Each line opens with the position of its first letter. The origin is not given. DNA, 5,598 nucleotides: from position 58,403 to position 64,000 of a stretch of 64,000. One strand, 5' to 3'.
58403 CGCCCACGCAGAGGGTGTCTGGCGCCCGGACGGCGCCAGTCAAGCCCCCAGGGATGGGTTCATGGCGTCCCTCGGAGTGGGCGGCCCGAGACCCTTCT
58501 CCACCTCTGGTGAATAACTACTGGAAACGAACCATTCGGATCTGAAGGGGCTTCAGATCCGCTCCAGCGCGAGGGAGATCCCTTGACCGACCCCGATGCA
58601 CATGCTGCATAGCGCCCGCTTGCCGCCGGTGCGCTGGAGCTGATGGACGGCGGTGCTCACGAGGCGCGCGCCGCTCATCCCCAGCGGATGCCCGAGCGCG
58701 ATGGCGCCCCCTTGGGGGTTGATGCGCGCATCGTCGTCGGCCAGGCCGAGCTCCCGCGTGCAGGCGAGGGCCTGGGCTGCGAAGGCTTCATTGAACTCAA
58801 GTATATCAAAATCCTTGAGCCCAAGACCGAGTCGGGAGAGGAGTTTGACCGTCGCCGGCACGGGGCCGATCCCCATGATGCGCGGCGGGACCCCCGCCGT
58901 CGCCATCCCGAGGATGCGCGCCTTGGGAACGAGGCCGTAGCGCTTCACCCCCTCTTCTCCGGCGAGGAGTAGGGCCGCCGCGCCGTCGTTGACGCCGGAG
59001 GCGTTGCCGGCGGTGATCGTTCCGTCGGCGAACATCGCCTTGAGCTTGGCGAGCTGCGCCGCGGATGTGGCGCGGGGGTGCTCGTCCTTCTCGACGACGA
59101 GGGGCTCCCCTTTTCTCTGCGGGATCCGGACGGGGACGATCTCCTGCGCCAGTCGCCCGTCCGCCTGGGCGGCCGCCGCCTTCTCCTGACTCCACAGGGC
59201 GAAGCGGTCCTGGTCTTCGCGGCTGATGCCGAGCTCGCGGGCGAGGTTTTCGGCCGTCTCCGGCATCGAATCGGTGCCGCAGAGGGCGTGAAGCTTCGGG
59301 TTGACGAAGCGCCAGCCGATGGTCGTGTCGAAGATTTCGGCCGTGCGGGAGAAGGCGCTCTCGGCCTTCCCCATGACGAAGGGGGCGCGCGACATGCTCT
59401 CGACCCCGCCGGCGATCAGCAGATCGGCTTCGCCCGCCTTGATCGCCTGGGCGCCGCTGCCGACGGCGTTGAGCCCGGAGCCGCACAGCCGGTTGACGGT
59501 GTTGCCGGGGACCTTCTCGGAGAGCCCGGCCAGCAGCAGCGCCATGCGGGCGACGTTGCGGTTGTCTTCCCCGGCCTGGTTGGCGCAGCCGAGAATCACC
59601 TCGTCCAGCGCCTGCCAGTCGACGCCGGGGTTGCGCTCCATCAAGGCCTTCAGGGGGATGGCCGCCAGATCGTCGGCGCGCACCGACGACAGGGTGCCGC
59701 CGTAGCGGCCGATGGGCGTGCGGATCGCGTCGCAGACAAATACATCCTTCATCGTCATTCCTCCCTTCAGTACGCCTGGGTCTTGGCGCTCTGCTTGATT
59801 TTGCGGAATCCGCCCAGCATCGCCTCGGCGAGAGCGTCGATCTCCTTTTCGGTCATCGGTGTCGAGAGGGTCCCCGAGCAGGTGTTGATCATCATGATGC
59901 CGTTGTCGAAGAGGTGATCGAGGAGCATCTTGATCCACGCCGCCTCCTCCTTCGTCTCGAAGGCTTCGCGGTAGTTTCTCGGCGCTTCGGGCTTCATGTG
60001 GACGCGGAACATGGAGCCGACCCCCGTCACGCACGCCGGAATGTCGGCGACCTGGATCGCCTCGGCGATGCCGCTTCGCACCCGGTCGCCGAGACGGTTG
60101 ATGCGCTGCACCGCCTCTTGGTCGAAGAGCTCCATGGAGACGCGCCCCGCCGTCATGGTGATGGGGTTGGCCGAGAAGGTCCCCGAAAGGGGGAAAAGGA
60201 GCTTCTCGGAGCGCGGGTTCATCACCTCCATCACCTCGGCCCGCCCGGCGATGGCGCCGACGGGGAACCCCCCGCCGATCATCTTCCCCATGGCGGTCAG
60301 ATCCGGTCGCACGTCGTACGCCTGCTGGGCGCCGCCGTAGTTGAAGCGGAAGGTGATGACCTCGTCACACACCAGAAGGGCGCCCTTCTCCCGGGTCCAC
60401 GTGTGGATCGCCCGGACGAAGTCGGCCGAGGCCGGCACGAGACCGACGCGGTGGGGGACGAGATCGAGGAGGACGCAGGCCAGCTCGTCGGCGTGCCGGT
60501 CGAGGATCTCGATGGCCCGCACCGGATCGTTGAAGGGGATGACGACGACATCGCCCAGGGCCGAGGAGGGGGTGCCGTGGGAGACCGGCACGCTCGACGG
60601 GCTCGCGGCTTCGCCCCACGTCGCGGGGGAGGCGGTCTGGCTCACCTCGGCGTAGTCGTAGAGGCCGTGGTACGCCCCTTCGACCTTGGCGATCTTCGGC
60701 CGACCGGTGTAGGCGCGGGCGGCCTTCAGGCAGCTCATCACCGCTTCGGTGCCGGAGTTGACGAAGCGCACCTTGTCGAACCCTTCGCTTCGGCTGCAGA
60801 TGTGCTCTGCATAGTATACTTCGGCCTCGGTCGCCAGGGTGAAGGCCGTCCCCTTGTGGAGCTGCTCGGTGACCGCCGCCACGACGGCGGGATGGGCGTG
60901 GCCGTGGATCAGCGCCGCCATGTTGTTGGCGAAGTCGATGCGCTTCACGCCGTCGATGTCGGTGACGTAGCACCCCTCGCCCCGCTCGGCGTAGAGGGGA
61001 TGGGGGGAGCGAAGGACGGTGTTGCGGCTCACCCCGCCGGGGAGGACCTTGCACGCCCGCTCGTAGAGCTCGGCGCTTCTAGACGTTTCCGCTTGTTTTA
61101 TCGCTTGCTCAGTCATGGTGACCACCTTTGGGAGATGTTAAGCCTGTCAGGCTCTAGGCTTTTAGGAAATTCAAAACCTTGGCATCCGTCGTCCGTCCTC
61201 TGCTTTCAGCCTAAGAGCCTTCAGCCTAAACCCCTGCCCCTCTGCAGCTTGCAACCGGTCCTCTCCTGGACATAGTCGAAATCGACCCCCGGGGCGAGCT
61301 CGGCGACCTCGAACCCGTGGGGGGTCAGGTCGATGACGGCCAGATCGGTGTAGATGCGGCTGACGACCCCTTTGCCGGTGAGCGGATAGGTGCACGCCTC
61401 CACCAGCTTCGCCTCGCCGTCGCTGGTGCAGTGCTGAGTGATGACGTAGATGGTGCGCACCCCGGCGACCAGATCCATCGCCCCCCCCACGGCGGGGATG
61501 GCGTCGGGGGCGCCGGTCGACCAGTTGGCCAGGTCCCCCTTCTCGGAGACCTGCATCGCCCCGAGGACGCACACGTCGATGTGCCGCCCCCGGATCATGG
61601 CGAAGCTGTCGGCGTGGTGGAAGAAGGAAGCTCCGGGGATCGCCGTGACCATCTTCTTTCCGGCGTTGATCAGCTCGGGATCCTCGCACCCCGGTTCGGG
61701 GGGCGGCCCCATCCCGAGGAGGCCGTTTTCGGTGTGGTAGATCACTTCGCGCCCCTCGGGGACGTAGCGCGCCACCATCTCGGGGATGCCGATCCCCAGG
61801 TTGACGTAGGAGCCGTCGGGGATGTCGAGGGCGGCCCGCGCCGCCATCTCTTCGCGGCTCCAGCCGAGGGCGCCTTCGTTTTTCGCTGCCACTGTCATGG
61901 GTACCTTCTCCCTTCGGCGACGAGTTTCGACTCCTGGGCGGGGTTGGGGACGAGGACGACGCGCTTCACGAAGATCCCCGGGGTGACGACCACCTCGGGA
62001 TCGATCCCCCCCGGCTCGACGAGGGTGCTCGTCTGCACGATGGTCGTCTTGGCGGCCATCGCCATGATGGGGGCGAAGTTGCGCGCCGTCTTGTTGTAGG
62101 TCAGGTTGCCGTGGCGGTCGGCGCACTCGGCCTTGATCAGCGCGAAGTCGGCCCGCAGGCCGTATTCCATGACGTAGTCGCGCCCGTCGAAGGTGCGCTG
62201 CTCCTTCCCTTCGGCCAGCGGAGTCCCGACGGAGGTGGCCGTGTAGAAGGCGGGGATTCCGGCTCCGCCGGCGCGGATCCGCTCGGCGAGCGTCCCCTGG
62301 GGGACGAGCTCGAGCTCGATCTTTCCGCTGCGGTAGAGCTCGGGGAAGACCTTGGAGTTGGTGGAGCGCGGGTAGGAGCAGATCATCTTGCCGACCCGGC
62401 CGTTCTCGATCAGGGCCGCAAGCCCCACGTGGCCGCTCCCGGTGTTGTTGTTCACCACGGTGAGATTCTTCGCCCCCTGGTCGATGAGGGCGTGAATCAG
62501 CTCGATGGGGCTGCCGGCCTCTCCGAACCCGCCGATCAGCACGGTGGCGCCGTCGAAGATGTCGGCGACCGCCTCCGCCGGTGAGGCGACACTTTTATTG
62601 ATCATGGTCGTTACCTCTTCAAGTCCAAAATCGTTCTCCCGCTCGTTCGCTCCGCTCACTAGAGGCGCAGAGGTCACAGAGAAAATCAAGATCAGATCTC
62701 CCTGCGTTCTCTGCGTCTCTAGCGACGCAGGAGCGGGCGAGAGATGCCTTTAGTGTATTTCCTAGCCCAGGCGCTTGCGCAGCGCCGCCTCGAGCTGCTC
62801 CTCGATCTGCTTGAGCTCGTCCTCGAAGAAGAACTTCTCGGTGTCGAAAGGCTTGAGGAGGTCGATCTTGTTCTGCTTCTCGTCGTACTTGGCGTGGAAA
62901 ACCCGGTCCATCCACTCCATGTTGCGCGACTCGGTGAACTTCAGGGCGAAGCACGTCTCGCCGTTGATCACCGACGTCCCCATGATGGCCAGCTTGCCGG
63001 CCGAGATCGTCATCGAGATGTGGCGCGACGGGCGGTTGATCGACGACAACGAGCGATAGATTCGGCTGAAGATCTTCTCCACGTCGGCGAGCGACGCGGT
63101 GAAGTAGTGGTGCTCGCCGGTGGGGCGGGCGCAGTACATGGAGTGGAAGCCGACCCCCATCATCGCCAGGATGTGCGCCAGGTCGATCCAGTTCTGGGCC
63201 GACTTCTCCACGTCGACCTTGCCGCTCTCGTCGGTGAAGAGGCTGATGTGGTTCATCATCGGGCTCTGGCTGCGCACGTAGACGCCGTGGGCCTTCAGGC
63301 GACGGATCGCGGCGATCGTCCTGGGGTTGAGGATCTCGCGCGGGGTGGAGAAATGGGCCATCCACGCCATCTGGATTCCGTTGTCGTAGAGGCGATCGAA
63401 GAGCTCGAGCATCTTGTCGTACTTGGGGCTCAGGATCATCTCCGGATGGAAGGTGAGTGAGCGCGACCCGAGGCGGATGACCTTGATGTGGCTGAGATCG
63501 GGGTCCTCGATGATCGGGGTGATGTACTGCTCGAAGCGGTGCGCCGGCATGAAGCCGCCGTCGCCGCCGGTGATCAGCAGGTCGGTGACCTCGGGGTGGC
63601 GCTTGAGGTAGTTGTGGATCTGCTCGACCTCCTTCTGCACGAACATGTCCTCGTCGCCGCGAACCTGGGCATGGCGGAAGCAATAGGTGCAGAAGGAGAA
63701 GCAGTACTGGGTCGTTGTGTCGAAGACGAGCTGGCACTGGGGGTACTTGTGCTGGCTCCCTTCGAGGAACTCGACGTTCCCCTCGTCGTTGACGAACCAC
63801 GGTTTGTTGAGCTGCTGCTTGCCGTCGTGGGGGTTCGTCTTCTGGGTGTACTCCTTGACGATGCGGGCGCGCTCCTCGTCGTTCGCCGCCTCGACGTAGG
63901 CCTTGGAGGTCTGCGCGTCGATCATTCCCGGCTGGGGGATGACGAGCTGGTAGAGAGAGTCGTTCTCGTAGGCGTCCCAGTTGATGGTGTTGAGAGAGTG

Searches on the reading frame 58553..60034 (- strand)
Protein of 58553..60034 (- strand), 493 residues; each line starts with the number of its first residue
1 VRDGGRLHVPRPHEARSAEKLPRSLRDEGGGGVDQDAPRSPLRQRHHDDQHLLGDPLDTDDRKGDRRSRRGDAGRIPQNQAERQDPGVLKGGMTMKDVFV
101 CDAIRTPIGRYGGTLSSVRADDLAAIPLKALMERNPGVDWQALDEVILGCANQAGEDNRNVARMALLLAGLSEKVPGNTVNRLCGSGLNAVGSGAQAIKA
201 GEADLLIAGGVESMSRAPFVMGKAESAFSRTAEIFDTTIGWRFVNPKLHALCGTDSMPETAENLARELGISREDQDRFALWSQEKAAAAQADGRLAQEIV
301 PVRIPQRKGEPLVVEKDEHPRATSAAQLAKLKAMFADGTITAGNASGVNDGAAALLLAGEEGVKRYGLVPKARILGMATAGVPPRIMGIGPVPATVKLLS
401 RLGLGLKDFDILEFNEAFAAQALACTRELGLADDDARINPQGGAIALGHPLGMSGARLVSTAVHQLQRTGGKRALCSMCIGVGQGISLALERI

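Call 26: search_protein_families(library=pfam, proteins=[window:58553-60034:-], max_evalue=0.001)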
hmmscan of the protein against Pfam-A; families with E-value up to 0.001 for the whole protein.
window:58553-60034:- (493 aa): 3 families
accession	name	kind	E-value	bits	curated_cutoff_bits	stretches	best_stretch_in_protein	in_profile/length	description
PF00108.29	Thiolase_N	-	4.2e-75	252.9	26.4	1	98-360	1-259/260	Thiolase, N-terminal domain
PF02803.24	Thiolase_C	-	1.5e-43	147.7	27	1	370-491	3-122/123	Thiolase, C-terminal domain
PF00109.32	ketoacyl-synt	-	4e-05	23.8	20.8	1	179-223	169-214/252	Beta-ketoacyl synthase, N-terminal domain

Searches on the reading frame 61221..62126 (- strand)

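Call 26: search_protein_families(library=pfam, proteins=[window:61221-62126:-], max_evalue=0.001)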
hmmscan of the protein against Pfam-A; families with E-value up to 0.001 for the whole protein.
window:61221-62126:- (301 aa): 1 family
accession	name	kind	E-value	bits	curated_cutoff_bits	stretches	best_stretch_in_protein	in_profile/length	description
PF01144.29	CoA_trans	-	3e-43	148.2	23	1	92-288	2-216/217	Coenzyme A transferase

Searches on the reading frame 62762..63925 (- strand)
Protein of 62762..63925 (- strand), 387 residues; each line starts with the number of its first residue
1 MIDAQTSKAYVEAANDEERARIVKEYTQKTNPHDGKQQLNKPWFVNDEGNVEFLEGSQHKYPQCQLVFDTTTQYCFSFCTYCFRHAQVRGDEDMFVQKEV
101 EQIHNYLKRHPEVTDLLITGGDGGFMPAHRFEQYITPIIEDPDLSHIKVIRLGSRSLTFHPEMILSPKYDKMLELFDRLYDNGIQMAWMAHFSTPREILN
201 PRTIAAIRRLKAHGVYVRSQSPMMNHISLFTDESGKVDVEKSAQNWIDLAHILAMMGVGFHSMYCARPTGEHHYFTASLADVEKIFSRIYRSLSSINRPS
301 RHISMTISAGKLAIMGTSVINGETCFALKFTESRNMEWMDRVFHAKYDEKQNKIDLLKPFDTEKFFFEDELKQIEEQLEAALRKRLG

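Call 26: search_protein_families(library=pfam, proteins=[window:62762-63925:-], max_evalue=0.001)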
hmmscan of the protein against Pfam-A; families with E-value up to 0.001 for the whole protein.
window:62762-63925:- (387 aa): 1 family
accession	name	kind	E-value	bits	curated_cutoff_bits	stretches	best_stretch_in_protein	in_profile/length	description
PF04055.27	Radical_SAM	-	0.00036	21.2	29.5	0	71-129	3-62/166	Radical SAM superfamily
